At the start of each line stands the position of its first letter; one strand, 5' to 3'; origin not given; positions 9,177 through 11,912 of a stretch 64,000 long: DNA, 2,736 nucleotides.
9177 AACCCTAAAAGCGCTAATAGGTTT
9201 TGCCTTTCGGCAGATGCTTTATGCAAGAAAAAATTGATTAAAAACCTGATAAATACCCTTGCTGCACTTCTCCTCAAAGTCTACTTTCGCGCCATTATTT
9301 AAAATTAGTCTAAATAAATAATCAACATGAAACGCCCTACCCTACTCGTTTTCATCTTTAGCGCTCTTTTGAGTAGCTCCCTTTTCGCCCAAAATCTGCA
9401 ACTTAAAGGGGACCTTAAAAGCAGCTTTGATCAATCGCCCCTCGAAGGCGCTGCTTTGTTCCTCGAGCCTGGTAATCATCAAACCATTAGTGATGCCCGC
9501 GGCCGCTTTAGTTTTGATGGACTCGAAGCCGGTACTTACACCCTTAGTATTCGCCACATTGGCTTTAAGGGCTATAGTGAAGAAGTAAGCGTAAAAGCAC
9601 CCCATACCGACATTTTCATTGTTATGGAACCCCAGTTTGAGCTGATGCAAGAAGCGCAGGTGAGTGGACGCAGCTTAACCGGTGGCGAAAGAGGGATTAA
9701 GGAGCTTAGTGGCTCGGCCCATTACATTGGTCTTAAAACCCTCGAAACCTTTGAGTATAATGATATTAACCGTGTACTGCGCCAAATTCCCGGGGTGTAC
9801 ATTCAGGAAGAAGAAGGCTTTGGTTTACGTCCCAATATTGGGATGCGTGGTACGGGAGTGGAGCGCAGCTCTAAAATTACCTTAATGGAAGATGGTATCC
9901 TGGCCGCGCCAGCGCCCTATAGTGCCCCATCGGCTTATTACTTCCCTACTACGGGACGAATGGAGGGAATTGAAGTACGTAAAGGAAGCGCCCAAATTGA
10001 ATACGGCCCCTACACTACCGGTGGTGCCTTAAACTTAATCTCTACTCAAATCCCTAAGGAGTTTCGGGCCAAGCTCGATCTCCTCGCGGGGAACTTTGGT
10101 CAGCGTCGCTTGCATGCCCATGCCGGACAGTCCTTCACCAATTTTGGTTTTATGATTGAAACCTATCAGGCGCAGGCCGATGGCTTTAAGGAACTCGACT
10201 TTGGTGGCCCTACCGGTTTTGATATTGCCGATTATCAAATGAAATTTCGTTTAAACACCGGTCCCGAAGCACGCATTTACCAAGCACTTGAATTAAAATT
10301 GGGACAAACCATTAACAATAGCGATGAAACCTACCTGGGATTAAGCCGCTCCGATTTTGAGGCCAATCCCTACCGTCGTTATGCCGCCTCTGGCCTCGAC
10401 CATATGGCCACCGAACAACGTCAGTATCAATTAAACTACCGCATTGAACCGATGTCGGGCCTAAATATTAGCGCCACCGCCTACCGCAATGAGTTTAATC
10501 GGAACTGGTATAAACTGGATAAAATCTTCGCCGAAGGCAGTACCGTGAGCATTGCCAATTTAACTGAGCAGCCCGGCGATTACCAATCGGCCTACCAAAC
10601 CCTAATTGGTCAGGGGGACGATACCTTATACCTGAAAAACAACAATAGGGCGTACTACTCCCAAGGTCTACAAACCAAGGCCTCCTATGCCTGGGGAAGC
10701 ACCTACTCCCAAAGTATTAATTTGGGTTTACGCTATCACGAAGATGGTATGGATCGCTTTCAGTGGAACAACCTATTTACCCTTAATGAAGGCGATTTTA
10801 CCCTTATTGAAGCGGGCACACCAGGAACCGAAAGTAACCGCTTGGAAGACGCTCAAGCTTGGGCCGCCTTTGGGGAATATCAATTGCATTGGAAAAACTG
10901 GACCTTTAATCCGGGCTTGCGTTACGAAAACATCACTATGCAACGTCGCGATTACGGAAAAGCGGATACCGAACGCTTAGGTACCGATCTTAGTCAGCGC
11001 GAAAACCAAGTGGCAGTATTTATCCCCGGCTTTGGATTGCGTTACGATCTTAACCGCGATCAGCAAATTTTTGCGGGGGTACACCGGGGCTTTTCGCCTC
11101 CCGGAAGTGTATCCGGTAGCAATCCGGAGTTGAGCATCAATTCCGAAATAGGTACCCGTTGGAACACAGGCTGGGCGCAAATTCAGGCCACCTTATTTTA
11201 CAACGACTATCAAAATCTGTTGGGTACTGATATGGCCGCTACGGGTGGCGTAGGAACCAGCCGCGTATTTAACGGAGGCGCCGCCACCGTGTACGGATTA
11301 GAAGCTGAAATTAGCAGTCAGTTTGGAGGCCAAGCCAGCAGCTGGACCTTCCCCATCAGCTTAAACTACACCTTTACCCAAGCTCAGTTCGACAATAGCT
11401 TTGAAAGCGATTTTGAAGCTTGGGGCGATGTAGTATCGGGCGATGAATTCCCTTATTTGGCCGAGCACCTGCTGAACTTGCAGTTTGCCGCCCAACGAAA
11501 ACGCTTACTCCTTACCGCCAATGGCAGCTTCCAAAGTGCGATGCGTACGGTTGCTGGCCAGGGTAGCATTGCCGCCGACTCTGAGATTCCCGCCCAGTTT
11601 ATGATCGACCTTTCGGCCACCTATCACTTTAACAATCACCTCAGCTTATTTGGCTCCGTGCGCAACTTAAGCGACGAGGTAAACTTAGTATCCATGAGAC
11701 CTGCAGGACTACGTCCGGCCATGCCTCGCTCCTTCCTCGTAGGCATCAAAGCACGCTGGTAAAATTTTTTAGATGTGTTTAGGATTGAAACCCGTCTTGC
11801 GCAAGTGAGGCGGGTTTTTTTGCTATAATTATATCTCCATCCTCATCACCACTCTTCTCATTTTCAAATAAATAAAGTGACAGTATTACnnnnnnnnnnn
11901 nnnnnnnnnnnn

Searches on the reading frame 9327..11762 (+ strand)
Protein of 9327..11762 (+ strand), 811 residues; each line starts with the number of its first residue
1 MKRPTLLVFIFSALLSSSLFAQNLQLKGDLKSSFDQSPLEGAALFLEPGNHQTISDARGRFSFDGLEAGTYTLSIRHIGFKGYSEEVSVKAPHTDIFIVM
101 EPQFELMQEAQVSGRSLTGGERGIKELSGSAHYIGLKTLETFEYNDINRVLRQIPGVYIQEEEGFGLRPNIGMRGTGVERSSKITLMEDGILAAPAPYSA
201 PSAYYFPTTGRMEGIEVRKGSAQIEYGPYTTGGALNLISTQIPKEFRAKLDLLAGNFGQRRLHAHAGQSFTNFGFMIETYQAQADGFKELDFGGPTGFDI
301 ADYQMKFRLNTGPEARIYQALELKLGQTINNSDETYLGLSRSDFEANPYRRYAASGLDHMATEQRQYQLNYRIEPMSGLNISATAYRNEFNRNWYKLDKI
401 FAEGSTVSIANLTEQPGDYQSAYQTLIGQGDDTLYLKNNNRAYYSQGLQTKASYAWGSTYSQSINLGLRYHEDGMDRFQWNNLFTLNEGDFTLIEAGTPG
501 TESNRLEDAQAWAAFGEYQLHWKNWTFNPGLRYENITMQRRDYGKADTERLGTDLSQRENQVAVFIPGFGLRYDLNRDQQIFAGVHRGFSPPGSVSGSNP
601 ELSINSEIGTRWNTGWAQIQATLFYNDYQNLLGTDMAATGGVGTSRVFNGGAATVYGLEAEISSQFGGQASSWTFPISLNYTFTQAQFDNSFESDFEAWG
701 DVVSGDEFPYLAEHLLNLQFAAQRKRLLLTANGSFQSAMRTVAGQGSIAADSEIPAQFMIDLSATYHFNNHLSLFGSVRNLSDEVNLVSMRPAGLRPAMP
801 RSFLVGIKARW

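Call 20: search_protein_families(library=pfam, proteins=[window:9327-11762:+])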
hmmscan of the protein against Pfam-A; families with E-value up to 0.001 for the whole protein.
window:9327-11762:+ (811 aa): 5 families
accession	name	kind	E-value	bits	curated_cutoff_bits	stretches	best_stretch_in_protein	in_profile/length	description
PF00593.30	TonB_dep_Rec_b-barrel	-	5.6e-39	135.7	27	1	343-781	36-436/436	TonB dependent receptor-like, beta-barrel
PF13715.12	CarbopepD_reg_2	-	8.8e-12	45.3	32.2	1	27-110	2-86/88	CarboxypepD_reg-like domain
PF13620.12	CarboxypepD_reg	-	3.3e-11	43.8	32.3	1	26-93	2-73/82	Carboxypeptidase regulatory-like domain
PF07715.20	Plug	-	7.5e-11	42.9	23.9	1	125-234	3-107/107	TonB-dependent Receptor Plug Domain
PF14905.12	OMP_b-brl_3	-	5.3e-09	36.1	27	1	418-781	22-373/408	Outer membrane protein beta-barrel family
